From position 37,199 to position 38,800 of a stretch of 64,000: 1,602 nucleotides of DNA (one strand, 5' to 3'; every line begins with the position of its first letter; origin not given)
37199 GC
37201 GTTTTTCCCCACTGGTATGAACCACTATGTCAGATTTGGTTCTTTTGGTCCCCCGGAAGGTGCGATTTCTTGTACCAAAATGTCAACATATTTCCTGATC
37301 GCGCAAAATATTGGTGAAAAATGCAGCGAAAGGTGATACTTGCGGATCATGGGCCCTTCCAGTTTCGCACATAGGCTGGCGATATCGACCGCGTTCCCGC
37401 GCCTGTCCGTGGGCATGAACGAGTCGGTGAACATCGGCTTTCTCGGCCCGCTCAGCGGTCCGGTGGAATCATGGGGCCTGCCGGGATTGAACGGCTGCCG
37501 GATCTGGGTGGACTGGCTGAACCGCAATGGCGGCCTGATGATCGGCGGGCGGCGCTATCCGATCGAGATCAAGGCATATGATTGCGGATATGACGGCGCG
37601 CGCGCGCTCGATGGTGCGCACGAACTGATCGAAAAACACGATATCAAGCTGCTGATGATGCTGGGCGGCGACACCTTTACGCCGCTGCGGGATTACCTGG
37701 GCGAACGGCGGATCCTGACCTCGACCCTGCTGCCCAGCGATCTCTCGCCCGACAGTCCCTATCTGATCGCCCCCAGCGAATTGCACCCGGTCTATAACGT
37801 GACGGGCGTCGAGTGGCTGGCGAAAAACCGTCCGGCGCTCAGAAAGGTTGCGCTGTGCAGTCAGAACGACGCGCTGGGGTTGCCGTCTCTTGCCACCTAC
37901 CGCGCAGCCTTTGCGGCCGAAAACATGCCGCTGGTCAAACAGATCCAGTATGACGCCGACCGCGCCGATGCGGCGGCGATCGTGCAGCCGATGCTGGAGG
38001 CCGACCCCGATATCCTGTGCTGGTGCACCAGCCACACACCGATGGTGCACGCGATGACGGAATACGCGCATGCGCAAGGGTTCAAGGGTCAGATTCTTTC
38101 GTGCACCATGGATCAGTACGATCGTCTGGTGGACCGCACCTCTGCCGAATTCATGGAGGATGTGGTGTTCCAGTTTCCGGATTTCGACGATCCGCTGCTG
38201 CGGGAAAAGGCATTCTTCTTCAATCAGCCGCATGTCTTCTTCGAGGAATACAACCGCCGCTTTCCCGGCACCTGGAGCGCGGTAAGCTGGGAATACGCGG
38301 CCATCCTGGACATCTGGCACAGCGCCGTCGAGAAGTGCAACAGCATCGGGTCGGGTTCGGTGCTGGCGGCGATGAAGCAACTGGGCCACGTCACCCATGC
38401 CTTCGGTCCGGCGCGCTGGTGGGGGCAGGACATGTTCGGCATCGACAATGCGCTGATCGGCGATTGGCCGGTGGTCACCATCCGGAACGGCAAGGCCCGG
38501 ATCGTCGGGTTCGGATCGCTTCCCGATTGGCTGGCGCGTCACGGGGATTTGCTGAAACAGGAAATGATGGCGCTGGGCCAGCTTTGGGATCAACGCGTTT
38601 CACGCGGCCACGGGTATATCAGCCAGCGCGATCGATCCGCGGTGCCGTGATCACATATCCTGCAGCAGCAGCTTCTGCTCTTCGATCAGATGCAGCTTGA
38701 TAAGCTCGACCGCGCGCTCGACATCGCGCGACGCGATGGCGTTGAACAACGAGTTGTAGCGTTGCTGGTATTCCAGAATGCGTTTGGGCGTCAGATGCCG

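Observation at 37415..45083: Signal-less paralogue of the transporter's binding protein + GntR regulator + LIV-type ABC importer between tmm and tdm: candidate AmiC-style cytoplasmic sensor and an uncharacterised methylated-amine uptake system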

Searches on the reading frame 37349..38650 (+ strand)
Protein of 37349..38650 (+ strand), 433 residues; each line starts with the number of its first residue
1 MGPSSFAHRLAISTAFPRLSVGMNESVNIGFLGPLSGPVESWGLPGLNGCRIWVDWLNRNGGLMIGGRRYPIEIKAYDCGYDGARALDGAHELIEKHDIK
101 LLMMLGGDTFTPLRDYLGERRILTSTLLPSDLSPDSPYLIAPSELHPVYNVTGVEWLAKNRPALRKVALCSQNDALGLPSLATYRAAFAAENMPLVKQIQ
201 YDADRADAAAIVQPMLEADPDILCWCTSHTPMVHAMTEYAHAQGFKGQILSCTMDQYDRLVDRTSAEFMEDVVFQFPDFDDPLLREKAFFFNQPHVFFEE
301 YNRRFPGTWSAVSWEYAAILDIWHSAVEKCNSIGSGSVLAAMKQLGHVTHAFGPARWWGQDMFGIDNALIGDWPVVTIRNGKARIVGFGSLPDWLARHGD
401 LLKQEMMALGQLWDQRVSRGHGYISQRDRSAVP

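Call 7: search_protein_families(library=pfam, proteins=[window:37415-38650:+])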
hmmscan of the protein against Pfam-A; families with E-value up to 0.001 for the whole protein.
window:37415-38650:+ (411 aa): 1 family
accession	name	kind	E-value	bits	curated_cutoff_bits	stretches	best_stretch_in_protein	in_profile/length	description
PF13458.12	Peripla_BP_6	-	1.4e-45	156.9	31.7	1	5-357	2-339/343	Periplasmic binding protein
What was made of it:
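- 37349..38650 (+): SBP1, the non-exported HAAT-type binding protein. It is the orthologue of R. pomeroyi SPO1552 and is 433 aa long. Pfam Peripla_BP_6 (call 7).
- Checked: Two Peripla_BP_6 proteins at 37415..38650 and 39851..41143 (Pfam E 1e-45 and 4e-52, call 7).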

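Call 8: search_protein_families(library=ncbifam, proteins=[window:37415-38650:+])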
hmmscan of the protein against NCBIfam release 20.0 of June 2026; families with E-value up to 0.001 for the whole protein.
window:37415-38650:+ (411 aa): 0 families

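Call 13: find_homologous_proteins(query=window:37415-38650:+)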
Query window:37415-38650:+ (411 aa): 2135 proteins with E <= 0.001 among 8000 candidates; the best 120 are listed.
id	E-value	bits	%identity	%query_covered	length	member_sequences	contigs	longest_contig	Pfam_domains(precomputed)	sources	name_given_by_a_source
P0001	7.0e-288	973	100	100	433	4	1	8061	PF13458.13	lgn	-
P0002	6.1e-256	867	89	99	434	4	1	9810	PF13458.13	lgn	-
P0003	6.8e-234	795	83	96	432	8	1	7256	PF13458.13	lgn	-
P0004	5.8e-231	785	81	97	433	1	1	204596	PF13458.13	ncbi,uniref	ncbi:ABC transporter substrate-binding protein [Sulfitobacter aestuarii]|uniref:ABC transporter subs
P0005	2.3e-228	776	79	97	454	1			PF13458.13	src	-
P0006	9.7e-223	758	78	96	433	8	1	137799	PF13458.13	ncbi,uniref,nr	ncbi:ABC transporter substrate-binding protein [Primorskyibacter marinus]|uniref:ABC transporter sub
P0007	9.7e-222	755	77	97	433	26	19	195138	PF13458.13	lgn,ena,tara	tara:strand:+ start:4121 stop:5422 length:1302 start_codon:yes stop_codon:yes gene_type:complete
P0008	1.4e-218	744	75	97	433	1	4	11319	PF13458.13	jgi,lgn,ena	-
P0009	4.6e-217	739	77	97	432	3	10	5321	PF13458.13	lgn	-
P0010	1.4e-215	734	76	97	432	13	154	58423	PF13458.13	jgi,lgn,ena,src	-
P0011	1.1e-214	731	74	99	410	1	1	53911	PF13458.13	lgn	-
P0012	1.6e-214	731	73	100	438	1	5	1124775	PF13458.13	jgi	jgi:branched-chain amino acid transport system substrate-binding protein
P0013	2.4e-214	730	73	97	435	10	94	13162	PF13458.13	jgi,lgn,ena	-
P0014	3.7e-214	730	75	96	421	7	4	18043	PF13458.13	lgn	-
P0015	4.7e-214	729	75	97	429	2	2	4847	PF13458.13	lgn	-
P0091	9.2e-202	689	68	100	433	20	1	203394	PF13458.13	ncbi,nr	ncbi:ABC transporter substrate-binding protein [Ruegeria pomeroyi]|nr:ABC transporter substrate-bind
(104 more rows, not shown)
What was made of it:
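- SBP1 orthologues are 68-89% identical (call 13).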

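Call 16: search_solved_structures(query=window:37349-38650:+, max_evalue=0.001, show_alignments=1)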
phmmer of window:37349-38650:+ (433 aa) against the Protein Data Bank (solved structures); distinct sequences matched with E-value up to 0.001: 3.
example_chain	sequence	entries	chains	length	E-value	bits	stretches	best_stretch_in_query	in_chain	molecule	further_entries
3i45_A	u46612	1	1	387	4.2e-05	25.9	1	25-126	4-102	Twin-arginine translocation pathway signal protein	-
4ey3_A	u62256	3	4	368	0.00044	22.5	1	26-223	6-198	Twin-arginine translocation pathway signal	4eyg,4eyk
4evs_A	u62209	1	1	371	0.00069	21.8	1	25-224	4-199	PUTATIVE ABC TRANSPORTER SUBUNIT, SUBSTRATE-BINDING COMPONENT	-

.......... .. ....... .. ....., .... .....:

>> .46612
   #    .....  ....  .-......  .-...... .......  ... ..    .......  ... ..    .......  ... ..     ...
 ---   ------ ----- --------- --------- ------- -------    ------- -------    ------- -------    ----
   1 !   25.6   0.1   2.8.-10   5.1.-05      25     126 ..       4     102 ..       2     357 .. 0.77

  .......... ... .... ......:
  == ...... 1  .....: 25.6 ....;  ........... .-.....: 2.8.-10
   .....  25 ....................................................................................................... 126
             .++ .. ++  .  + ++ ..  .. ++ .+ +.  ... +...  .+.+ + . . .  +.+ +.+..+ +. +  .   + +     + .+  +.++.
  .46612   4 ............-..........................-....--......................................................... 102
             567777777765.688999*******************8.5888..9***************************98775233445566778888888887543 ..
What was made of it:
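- On AmiC-type cytoplasmic amide sensors: There is no PDB sequence hit to AmiC at E<=0.001 (call 16).
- Tried and rejected: Sequence search of the PDB gave only marginal hits for SBP1, the best at E 4e-5 (call 16).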

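Call 18: find_related_loci(query=window:37349-38650:+, collection=genome_contigs, flank=10000)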
Query window:37349-38650:+ (433 aa) in genome_contigs; peptide patterns used: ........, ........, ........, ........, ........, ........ (x = any residue, [..] = any of these).
202 stretches matched a pattern; 175 encode a relative of the query (tblastn E <= 1e-3); the best 80 are kept; 80 distinct loci.
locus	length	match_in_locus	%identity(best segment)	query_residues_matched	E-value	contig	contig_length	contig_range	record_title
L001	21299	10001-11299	85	1-433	0e+0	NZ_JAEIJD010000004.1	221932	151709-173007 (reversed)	Pontibaca salina strain S1109L scaffold_4_length=221933, whole genome shotgun sequence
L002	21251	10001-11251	78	1-417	0e+0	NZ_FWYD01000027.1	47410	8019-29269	Primorskyibacter flagellatus strain CGMCC 1.12644, whole genome shotgun sequence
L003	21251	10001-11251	78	1-417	0e+0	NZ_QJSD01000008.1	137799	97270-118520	Primorskyibacter marinus strain PX7 PX7_scaffold8, whole genome shotgun sequence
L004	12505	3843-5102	77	1-420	0e+0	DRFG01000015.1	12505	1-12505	MAG TPA_asm: Roseobacter sp. isolate HyVt-317 HyVt-317_k145_108134, whole genome shotgun sequence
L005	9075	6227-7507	75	1-426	0e+0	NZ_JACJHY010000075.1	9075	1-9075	Aminobacter ciceronei strain DSM 15910 Ga0415343_75, whole genome shotgun sequence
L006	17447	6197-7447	76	1-417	0e+0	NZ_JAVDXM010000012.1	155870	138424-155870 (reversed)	Aminobacter aminovorans strain BE290 Ga0454567_12, whole genome shotgun sequence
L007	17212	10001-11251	76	1-417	0e+0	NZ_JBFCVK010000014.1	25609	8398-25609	Aquibaculum sediminis strain EGI_FJ10229 NODE_14_length_25609_cov_411.324539, whole genome shotgun sequence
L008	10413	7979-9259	74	1-426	0e+0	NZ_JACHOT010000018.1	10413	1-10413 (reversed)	Aminobacter niigataensis strain DSM 7050 Ga0373207_18, whole genome shotgun sequence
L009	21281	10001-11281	74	1-426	0e+0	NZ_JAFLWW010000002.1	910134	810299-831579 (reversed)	Aminobacter anthyllidis strain LMG 26462 Contig_2, whole genome shotgun sequence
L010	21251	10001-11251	75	1-417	0e+0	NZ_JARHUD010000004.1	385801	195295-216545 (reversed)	Aquibaculum arenosum strain CAU 1616 contig4, whole genome shotgun sequence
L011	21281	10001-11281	74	1-426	0e+0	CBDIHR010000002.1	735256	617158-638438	MAG: Aminobacter sp. isolate 72f7bcb1-d657-43c6-a58a-dd0a9cc9d391 genome assembly, contig: contig_2, whole genome shotgu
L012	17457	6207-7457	76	1-417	0e+0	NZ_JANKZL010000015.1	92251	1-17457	Aminobacter sp. HY435 Scaffold14_1, whole genome shotgun sequence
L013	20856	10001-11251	75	1-417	0e+0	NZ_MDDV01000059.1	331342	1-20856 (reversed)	Ensifer sp. LCM 4579 contig_7, whole genome shotgun sequence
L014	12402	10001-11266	73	1-422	0e+0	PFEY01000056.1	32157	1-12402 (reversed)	MAG: Rhodobacteraceae bacterium CG17_big_fil_post_rev_8_21_14_2_50_63_15 CG17_8_21_14_2.50_scaffold_544_c, whole genome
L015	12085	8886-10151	74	1-422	0e+0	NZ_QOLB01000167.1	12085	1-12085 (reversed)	Candidatus Halocynthiibacter alkanivorans strain Bin25_node5 NODE_1591_length_12085_cov_5.64317_ID_916882, whole genome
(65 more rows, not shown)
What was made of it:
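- Tried and rejected: The closest genome is Pontibaca salina, at 85% SBP1 identity (call 18).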

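Call 42: find_encoding_contigs(protein=P0091, flank=10000, max_places=2)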
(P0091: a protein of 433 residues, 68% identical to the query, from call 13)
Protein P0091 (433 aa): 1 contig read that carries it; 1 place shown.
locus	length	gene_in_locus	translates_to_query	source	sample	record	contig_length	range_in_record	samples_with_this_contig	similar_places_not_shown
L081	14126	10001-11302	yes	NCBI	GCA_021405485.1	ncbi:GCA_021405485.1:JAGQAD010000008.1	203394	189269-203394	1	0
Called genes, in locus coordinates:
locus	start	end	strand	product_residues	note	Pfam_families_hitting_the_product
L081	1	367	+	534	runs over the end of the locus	PF00496:SBP_bac_5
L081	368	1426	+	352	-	PF19300:BPD_transp_1_N, PF00528:BPD_transp_1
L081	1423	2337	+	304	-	PF12911:OppC_N, PF00528:BPD_transp_1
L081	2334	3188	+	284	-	PF00005:ABC_tran, PF13304:AAA_21 (faint), PF08352:oligo_HPY (weak)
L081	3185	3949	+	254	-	PF00005:ABC_tran, PF02463:SMC_N (faint), PF13304:AAA_21 (weak)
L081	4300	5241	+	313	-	PF04069:OpuAC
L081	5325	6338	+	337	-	PF00005:ABC_tran, PF13304:AAA_21 (faint)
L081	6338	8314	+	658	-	PF00528:BPD_transp_1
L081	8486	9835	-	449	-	PF00743:FMO-like, PF07992:Pyr_redox_2, PF13454:NAD_binding_9 (weak), PF13738:Pyr_redox_3, PF13434:Lys_Orn_oxgnase (weak), PF00743:FMO-like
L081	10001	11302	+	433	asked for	PF13458:Peripla_BP_6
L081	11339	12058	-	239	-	PF00392:GntR, PF07729:FCD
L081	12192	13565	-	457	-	PF00909:Ammonium_transp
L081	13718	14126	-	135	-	?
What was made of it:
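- Closest known: SPO1552 / TmoR. Same: The gene order and orientation are the same: tmm(-) | SBP(+) | GntR(-) (call 42).
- Closest known: SPO1552 / TmoR. Different: R. pomeroyi has tmoXWV upstream and an amt gene downstream where this window has the LIV-type importer (call 42).
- Closest known: TmoXWV TMAO importer. Different: TmoX is an OpuAC/ProX-type protein (call 42), whereas SBP2 is Peripla_BP_6 (call 7).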

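Call 61: predict_structure(alignment_id=A1)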
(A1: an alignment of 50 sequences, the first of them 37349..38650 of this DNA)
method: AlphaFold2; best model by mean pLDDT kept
length: 433 residues; sequences in the alignment: 50
mean_pLDDT: 84.2   pTM: 0.83
mean pLDDT of the five models: 84.2, 83.8, 82.7, 82.1, 80.3
residues with pLDDT >= 90: 243; 70-90: 123; 50-70: 29; < 50: 38
segments of 3 or more residues with pLDDT < 50: 1-21, 421-433
pLDDT, mean of each block of 10 residues (from residue 1): 38 35 79 90 92 93 91 96 93 95 90 93 91 92 70 94 96 65 93 96 83 98 90 95 97 89 95 87 64 77 90 87 91 95 73 81 90 91 91 93 91 75 33 28
secondary structure, 60 per line:
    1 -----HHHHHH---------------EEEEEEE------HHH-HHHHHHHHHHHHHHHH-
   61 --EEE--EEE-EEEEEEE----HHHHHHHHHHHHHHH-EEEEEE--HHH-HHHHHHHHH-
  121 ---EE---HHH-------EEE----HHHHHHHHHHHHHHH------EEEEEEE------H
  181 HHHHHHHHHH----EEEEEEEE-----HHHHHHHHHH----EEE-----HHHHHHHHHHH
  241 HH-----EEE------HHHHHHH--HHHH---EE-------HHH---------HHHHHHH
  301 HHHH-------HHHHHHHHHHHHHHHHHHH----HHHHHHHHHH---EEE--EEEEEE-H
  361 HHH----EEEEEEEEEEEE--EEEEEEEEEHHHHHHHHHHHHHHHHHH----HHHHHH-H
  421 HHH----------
elements in order: H6-11 E27-33 H44-59 E63-65 E68-70 E72-78 H83-97 E99-104 H111-119 E139-141 H146-160 E167-173 H180-190 E195-202 H208-217 E222-224 H230-242 E248-250 H257-263 H266-269 H294-304 H312-330 H335-344 E348-350 E353-358 H360-363 E368-379 E382-390 H391-408 H413-418 H420-423
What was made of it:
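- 37349..37414 (+): Conserved 22-aa leader of SBP1, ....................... It is a vestigial Tat signal without a twin arginine. The AF2 model has pLDDT below 50 for residues 1-21 (call 61).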

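Call 64: fold_search(model_id=the predicted structure, library=pdb)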
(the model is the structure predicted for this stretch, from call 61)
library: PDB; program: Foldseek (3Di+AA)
matches with E <= 10: 1803; with E <= 0.001: 922
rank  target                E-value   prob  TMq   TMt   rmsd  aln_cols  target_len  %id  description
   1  7s6f                  1.3e-20  1.00  0.67  0.73   4.0       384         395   14  Crystal structure of UrtA1 from Synechococcus WH8102 in complex with urea and calcium (released 2021-10-20)
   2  4zpj                  4.8e-20  1.00  0.68  0.78   3.5       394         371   18  ABC transporter substrate-binding protein from Sphaerobacter thermophilus (released 2015-05-20)
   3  8tg1_B                6.5e-20  1.00  0.65  0.74   4.3       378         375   16  Caldicellulosiruptor saccharolyticus periplasmic urea-binding protein (released 2024-06-19)
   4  7s6e_A                1.0e-19  1.00  0.68  0.74   4.0       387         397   14  Crystal structure of UrtA from Synechococcus CC9311 in complex with urea and calcium (released 2021-10-13)
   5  7s6e_B                1.3e-19  1.00  0.68  0.73   4.2       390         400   15  Crystal structure of UrtA from Synechococcus CC9311 in complex with urea and calcium (released 2021-10-13)
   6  4ey3                  1.6e-19  1.00  0.66  0.77   4.0       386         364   17  Crystal structure of solute binding protein of ABC transporter in complex with p-hydroxybenzoic acid (released 2012-05-30)
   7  7ylt_A                2.1e-19  1.00  0.62  0.73   4.8       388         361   16  Structure of a bacteria protein (released 2023-06-14)
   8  8tg1_A                3.0e-19  1.00  0.64  0.75   4.3       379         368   16  Caldicellulosiruptor saccharolyticus periplasmic urea-binding protein (released 2024-06-19)
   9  3i45                  3.1e-19  1.00  0.66  0.74   3.8       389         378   19  CRYSTAL STRUCTURE OF putative twin-arginine translocation pathway signal protein from Rhodospirillum rubrum Atcc 11170 (released 2009-07-14)
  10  3td9                  3.1e-19  1.00  0.64  0.77   4.3       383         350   15  Crystal structure of a Leucine binding protein LivK (TM1135) from Thermotoga maritima MSB8 at 1.90 A resolution (released 2011-09-07)
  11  8hic                  3.5e-19  1.00  0.67  0.73   4.0       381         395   14  Crystal structure of UrtA from Prochlorococcus marinus str. MIT 9313 in complex with urea and calcium (released 2023-11-22)
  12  3hut                  5.6e-19  1.00  0.62  0.75   4.7       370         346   14  Crystal structure of a putative branched-chain amino acid ABC transporter from Rhodospirillum rubrum (released 2009-06-30)
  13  7ylt_B                7.5e-19  1.00  0.62  0.72   5.0       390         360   17  Structure of a bacteria protein (released 2023-06-14)
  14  1usg                  9.0e-19  1.00  0.49  0.59   6.9       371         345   18  L-leucine-binding protein, apo form (released 2003-12-18)
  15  3uk0                  1.0e-18  1.00  0.64  0.76   4.5       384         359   17  RPD_1889 protein, an extracellular ligand-binding receptor from Rhodopseudomonas palustris. (released 2011-11-23)
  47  1qnl                  1.3e-16  1.00  0.67  0.77   3.5       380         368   16  AMIDE RECEPTOR/NEGATIVE REGULATOR OF THE AMIDASE OPERON OF PSEUDOMONAS AERUGINOSA (AMIC) COMPLEXED WITH BUTYRAMIDE (released 1999-12-23)
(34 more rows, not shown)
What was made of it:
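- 37349..38650 (+): AF2 gives pLDDT 84 and a type I PBP fold (calls 61, 64).
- On HAAT / LivJ-type (Pfam Peripla_BP_6, type I) substrate-binding proteins: 922 PDB matches have E<=0.001, all of those listed being type I SBPs (calls 61, 64).
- On AmiC-type cytoplasmic amide sensors: AmiC (1qnl) is rank 47 at 16% identity, behind UrtA, LivJ and aromatic-acid SBPs (call 64).
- Closest known: AmiC-AmiR of Pseudomonas aeruginosa. Same: Both are type I binding-protein folds (Foldseek 1qnl, TM 0.67/0.77, call 64).
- Closest known: UrtABCDE urea and LivJHMGF branched-chain amino-acid importers. Same: UrtA structures are the top Foldseek hits (call 64).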
